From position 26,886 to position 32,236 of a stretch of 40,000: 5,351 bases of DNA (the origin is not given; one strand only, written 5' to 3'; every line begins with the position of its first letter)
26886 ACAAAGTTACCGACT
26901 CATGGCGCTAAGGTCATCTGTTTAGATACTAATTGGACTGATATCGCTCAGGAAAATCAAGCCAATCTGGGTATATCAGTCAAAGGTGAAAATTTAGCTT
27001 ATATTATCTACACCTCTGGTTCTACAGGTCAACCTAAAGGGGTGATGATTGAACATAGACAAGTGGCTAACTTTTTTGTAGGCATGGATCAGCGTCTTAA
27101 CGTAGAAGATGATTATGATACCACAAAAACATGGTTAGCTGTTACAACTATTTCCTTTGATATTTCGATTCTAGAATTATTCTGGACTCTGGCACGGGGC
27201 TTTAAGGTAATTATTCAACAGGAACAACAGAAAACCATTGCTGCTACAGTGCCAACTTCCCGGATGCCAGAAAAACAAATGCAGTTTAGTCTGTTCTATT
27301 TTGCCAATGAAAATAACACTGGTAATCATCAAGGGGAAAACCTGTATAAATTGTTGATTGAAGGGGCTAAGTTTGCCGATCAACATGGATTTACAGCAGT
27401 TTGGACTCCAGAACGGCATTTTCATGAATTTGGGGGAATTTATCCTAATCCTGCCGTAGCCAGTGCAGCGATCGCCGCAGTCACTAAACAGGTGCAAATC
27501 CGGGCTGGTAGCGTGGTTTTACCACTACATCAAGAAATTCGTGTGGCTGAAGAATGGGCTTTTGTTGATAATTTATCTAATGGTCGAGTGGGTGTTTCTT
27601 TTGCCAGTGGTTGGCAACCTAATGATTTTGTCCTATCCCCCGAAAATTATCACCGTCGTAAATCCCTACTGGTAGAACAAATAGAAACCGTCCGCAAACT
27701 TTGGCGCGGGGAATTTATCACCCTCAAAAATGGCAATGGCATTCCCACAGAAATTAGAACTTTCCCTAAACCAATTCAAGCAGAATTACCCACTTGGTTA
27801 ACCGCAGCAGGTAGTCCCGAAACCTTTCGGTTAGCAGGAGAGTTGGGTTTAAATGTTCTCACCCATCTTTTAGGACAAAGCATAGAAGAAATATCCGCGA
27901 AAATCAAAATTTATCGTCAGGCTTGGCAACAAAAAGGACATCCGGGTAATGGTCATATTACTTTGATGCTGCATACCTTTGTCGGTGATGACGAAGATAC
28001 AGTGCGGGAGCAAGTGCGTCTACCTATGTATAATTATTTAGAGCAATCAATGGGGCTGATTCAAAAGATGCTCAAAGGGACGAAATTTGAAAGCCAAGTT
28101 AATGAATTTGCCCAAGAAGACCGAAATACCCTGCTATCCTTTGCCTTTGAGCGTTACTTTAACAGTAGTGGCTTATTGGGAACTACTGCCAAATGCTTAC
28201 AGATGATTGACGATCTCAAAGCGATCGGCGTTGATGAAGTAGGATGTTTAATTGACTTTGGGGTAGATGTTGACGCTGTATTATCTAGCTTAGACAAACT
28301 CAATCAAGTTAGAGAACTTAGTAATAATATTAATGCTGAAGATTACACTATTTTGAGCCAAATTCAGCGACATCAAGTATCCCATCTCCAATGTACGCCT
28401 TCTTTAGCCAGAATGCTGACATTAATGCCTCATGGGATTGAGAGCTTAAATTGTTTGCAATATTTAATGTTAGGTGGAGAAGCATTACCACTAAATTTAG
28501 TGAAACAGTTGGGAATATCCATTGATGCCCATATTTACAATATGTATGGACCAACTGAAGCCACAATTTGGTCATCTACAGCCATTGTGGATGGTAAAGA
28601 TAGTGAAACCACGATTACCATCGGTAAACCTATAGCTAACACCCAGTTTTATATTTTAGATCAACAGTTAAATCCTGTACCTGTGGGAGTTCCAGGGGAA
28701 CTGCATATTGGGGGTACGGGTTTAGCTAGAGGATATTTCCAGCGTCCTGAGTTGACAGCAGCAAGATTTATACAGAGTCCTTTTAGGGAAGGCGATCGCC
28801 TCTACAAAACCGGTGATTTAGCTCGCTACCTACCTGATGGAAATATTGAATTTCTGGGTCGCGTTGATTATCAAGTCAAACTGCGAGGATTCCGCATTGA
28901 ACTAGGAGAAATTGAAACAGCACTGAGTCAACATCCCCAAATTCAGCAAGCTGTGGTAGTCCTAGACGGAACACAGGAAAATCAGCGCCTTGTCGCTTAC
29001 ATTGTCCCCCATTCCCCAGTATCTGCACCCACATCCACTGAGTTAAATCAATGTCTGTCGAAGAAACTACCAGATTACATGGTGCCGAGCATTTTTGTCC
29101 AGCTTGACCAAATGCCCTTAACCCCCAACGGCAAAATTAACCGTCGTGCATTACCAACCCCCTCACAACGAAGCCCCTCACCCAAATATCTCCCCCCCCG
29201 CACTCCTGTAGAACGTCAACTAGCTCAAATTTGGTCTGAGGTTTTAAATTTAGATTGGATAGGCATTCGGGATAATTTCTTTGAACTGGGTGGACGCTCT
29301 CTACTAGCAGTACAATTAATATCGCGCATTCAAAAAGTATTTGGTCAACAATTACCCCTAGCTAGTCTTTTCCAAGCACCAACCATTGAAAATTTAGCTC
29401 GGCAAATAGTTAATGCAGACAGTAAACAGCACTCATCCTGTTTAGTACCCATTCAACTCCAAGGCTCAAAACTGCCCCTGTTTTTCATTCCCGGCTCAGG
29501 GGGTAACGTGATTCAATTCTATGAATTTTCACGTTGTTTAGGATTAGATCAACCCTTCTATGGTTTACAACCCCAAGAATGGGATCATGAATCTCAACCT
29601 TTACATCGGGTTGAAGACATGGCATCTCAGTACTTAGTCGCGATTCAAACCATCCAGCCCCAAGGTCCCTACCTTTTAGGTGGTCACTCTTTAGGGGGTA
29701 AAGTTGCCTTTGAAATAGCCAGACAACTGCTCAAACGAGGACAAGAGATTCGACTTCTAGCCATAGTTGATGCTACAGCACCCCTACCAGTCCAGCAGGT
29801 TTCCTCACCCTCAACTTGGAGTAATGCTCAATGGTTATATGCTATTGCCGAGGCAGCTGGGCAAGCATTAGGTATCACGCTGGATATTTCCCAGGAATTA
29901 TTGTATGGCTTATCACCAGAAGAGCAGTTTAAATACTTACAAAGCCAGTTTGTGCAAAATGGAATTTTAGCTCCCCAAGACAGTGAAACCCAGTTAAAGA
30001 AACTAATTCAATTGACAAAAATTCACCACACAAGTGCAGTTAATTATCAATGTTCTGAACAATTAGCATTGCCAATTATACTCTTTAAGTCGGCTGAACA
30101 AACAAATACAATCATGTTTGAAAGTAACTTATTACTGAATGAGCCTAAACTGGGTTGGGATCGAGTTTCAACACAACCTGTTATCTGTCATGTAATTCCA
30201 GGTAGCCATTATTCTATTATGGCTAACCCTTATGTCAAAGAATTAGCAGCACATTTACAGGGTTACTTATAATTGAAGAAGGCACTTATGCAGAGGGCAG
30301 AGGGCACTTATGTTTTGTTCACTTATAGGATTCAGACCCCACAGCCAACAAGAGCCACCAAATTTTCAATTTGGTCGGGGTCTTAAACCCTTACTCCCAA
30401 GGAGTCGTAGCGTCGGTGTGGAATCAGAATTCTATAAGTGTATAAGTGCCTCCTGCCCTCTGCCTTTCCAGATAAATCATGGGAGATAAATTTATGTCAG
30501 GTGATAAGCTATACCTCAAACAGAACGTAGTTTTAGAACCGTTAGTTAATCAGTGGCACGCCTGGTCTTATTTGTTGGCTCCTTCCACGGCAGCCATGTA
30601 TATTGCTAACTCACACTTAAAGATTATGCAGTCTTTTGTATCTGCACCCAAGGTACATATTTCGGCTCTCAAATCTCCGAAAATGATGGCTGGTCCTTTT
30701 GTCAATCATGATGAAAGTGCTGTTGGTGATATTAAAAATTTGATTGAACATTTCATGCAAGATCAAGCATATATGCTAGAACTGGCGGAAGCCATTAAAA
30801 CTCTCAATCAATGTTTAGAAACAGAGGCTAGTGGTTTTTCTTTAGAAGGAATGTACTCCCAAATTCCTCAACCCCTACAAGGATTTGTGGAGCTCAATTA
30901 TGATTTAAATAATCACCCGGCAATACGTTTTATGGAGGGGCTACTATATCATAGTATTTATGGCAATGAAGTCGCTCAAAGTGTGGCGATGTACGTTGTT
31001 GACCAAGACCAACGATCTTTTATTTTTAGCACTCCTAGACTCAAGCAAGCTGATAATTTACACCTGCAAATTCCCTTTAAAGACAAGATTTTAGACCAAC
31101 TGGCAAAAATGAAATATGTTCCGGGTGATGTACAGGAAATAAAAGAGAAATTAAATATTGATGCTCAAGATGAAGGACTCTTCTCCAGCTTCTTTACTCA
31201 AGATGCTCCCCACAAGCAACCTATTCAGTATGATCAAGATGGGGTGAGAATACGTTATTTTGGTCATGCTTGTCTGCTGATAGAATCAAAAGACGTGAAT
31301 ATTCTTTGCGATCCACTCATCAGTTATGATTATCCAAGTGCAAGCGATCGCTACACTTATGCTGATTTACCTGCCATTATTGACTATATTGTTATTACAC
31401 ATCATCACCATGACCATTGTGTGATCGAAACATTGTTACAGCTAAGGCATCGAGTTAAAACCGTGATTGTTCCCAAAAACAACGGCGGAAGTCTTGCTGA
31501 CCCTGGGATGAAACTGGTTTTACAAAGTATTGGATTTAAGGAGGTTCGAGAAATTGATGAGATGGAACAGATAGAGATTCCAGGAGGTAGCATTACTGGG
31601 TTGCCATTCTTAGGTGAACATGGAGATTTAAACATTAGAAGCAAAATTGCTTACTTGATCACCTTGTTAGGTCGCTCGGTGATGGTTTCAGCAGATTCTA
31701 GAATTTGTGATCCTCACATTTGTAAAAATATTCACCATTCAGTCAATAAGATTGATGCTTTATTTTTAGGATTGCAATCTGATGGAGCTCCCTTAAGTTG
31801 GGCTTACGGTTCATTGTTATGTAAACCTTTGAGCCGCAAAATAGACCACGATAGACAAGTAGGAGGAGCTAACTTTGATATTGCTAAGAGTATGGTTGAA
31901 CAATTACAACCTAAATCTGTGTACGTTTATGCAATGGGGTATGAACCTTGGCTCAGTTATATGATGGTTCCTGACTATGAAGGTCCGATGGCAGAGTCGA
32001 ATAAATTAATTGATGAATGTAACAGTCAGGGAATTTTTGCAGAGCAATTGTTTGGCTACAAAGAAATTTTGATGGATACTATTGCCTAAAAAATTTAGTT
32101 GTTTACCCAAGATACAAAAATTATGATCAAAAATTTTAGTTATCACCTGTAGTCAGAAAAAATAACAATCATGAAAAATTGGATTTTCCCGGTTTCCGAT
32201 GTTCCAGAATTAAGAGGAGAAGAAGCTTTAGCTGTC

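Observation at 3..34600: Orphan FAAL-PKS-NRPS lipopeptide cluster that uses one luciferase-like monooxygenase (LLM) domain family three times, each inside a different host context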

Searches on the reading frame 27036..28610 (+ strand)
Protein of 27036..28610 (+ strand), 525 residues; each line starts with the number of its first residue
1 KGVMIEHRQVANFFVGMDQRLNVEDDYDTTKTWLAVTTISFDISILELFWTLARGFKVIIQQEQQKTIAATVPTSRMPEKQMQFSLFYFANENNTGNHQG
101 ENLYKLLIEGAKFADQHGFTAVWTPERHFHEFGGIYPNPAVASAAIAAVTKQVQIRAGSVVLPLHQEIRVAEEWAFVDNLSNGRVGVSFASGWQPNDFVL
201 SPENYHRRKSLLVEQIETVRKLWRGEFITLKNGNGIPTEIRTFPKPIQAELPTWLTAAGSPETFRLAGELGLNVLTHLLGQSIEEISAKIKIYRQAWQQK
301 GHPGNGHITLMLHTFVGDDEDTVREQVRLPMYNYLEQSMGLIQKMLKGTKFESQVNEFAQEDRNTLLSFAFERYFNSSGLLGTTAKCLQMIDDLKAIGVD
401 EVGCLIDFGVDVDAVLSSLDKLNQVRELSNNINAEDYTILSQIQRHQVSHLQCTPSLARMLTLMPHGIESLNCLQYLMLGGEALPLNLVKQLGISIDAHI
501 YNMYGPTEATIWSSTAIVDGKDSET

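Call 55: find_homologous_proteins(query=window:27036-28610:+, max_evalue=1e-60)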
Query window:27036-28610:+ (525 aa): 5717 proteins with E <= 1e-60 among 8000 candidates; the best 120 are listed.
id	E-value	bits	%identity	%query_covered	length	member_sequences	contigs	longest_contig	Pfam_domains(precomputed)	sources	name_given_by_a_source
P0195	1.9e-196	672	57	100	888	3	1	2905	PF00296.27,PF00550.32,PF00501.35,PF13193.13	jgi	-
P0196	1.5e-195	669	56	100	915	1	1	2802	PF00296.27,PF00550.32,PF00501.35,PF13193.13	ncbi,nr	ncbi:MAG TPA: MupA/Atu3671 family FMN-dependent luciferase-like monooxygenase, partial [Pyrinomonada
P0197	4.7e-195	667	58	99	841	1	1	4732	PF00296.27,PF00550.32,PF00501.35,PF13193.13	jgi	jgi:natural product biosynthesis luciferase-like monooxygenase protein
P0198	2.5e-191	655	57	100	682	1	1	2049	PF00296.27,PF00501.35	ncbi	ncbi:MAG: MupA/Atu3671 family FMN-dependent luciferase-like monooxygenase, partial [Pyrinomonadaceae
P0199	2.6e-190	652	54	99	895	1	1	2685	PF00668.26,PF00296.27,PF00501.35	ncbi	ncbi:MAG TPA: MupA/Atu3671 family FMN-dependent luciferase-like monooxygenase, partial [Pyrinomonada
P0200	1.5e-189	649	57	100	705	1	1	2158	PF00296.27,PF00501.35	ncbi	ncbi:MAG TPA: MupA/Atu3671 family FMN-dependent luciferase-like monooxygenase, partial [Pyrinomonada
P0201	5.1e-188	644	55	99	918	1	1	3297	PF00296.27,PF00550.32,PF00501.35,PF13193.13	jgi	jgi:natural product biosynthesis luciferase-like monooxygenase protein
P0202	2.9e-187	641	56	99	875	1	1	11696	PF00296.27,PF00550.32,PF00501.35,PF13193.13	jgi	jgi:natural product biosynthesis luciferase-like monooxygenase protein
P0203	2.3e-185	635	54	99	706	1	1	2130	PF00296.27,PF00501.35,PF13193.13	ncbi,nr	ncbi:MAG TPA: MupA/Atu3671 family FMN-dependent luciferase-like monooxygenase, partial [Thermoanaero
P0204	3.3e-184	631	55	99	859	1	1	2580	PF00296.27,PF00501.35,PF13193.13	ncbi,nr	ncbi:MAG: hypothetical protein QOD00_288, partial [Blastocatellia bacterium]|nr:hypothetical protein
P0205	4.8e-184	631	55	98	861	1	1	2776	PF00296.27,PF00550.32,PF00501.35,PF13193.13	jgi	jgi:natural product biosynthesis luciferase-like monooxygenase protein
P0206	1.3e-183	629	55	99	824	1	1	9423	PF00296.27,PF00501.35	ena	-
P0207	5.0e-183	627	53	99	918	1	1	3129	PF00296.27,PF00550.32,PF00501.35,PF13193.13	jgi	jgi:natural product biosynthesis luciferase-like monooxygenase protein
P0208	1.3e-182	626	54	98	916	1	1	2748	PF00296.27,PF00550.32,PF00501.35,PF13193.13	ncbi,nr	ncbi:MAG: LLM class flavin-dependent oxidoreductase, partial [Gemmatimonadetes bacterium]|nr:LLM cla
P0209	3.1e-182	625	55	98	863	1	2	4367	PF00296.27,PF00550.32,PF00501.35,PF13193.13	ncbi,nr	ncbi:MAG: LLM class flavin-dependent oxidoreductase, partial [Acidobacteria bacterium]|nr:LLM class 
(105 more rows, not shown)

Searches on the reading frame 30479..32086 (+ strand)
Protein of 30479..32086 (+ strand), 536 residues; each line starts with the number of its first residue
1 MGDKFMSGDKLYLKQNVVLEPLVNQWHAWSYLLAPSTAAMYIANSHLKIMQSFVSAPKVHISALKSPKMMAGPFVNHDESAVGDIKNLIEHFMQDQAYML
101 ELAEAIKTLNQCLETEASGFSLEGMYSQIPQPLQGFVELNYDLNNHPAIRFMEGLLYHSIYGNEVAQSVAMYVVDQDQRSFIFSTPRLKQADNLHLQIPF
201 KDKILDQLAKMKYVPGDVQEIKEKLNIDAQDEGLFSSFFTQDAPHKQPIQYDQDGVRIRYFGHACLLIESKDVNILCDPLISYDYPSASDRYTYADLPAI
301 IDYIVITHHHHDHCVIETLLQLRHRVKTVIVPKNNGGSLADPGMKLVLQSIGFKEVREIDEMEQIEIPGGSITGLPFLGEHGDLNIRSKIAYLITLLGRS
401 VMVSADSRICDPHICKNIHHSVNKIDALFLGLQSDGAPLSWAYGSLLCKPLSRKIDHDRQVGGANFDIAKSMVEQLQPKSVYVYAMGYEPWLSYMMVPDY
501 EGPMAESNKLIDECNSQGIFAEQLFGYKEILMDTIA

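Call 7: search_protein_families(library=pfam, proteins=[window:30479-32086:+], max_evalue=0.001)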
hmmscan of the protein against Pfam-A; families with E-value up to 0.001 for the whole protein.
window:30479-32086:+ (536 aa): 4 families
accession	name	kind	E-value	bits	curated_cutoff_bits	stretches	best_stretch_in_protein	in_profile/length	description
PF18456.6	CmlA_N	-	6.5e-89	297.7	25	1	12-241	1-230/232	Diiron non-heme beta-hydroxylase N-terminal domain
PF12706.13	Lactamase_B_2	-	3.9e-12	46.6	27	1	274-429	2-161/200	Beta-lactamase superfamily domain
PF13483.12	Lactamase_B_3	-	4.1e-12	46.8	24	1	257-395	1-99/160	Beta-lactamase superfamily domain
PF00753.33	Lactamase_B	-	1.8e-05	25.2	22.7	1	262-315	5-58/196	Metallo-beta-lactamase superfamily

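Call 9: find_encoding_contigs(protein=window:30479-32086:+, flank=10000, max_places=6)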
Protein window:30479-32086:+ (536 aa): no gene with exactly this product is on record in the collection.

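Call 22: search_protein_families(library=ncbifam, proteins=[window:30479-32086:+], max_evalue=0.00001)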
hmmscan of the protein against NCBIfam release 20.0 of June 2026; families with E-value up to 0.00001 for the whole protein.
window:30479-32086:+ (536 aa): 1 family
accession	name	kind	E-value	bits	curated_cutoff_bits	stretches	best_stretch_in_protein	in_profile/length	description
NF001911.0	PRK00685.1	equivalog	2.3e-09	37.1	144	1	257-327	2-65/228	metal-dependent hydrolase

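Call 51: search_dna_similar(query=window:30479-32086:+, collection=plasmids, mode=protein, max_rows=15, max_evalue=1e-20)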
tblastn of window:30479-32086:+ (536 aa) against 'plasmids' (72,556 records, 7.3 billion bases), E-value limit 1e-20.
Records with a match: 123; places in all: 124; records where one place covers at least 80% of the query: 123.
Best place of each record, by identity: <60% 123.
By first word of the organism name: Ralstonia 104; Burkholderia 7; Rhodococcus 3; Nostoc 2; Streptomyces 2; Gloeocapsa 1; Candidatus 1; Eleftheria 1; Janthinobacterium 1; Nonomuraea 1.
By predicted mobility (MOB-suite, as given by PLSDB): mobilizable 98; non-mobilizable 22; conjugative 3.
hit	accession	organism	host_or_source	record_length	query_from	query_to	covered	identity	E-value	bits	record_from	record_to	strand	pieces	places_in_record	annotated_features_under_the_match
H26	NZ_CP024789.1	Nostoc flagelliforme CCNUN1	cell culture,desert soil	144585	6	532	98%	59.5%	0e+0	670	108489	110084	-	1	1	MBL fold metallo-hydrolase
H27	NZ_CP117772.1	Nostoc sp. UHCC 0926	whole organism,lichen surface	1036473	6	532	98%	56.5%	0e+0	648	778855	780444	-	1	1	none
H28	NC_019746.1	Gloeocapsa sp. PCC 7428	-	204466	9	533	98%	49.2%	4e-177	560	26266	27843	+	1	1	thioester reductase domain-containing protein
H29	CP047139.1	Ralstonia solanacearum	Potato,Single cell,tuber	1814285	1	531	99%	47.0%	9e-170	539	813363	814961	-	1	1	MBL fold metallo-hydrolase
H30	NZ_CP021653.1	Ralstonia solanacearum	Solanum lycopersicum,Tomato with ...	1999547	1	531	99%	47.0%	9e-170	539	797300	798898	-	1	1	none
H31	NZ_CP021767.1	Ralstonia solanacearum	Solanum lycopersicum,Tomato with ...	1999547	1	531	99%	47.0%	9e-170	539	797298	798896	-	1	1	none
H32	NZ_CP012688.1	Ralstonia solanacearum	Solanum commersonii,whole organism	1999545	1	531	99%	47.0%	9e-170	539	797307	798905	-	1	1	none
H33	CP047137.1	Ralstonia solanacearum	Potato,Single cell,tuber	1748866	1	531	99%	47.0%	8e-169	536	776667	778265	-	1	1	MBL fold metallo-hydrolase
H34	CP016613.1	Ralstonia solanacearum FJAT-91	healthy tomato plant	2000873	5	531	98%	47.0%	2e-166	530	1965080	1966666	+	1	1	polyketide synthase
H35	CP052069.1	Ralstonia solanacearum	tomato,cell culture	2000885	5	531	98%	47.0%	2e-166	530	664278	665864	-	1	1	none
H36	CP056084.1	Ralstonia solanacearum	cell clture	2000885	5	531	98%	47.0%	2e-166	530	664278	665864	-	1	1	MBL fold metallo-hydrolase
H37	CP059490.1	Ralstonia solanacearum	Casuarina equisetifolia,plant ...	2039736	5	531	98%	47.0%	2e-166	530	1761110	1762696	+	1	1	MBL fold metallo-hydrolase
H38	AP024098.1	Ralstonia solanacearum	-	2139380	5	531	98%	47.0%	2e-166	530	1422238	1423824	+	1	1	hypothetical protein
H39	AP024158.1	Ralstonia solanacearum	Zingiber officinale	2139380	5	531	98%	47.0%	2e-166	530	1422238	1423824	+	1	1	hypothetical protein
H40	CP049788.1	Ralstonia solanacearum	whole organism,isolated from the ...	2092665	5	531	98%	47.0%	2e-166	530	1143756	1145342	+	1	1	MBL fold metallo-hydrolase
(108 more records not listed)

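Call 54: search_solved_structures(query=window:30479-32086:+, max_evalue=0.001)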
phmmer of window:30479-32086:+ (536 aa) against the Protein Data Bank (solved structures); distinct sequences matched with E-value up to 0.001: 6.
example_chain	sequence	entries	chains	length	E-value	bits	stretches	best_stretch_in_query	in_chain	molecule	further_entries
8a90_A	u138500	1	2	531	5.1e-129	434.4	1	8-531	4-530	Non-heme diiron monooxygenase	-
5kik_A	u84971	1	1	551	2.2e-107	363.1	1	11-524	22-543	CmlA protein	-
4jo0_A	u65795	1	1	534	2.4e-107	363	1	12-524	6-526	CmlA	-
5kil_A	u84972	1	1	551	5.6e-107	361.7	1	11-524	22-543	CmlA protein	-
3x2z_A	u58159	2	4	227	0.0001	24.3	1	255-316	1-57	UPF0173 metal-dependent hydrolase TM_1162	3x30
4qn9_A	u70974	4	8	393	0.00025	23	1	252-328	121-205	N-acyl-phosphatidylethanolamine-hydrolyzing phospholipase D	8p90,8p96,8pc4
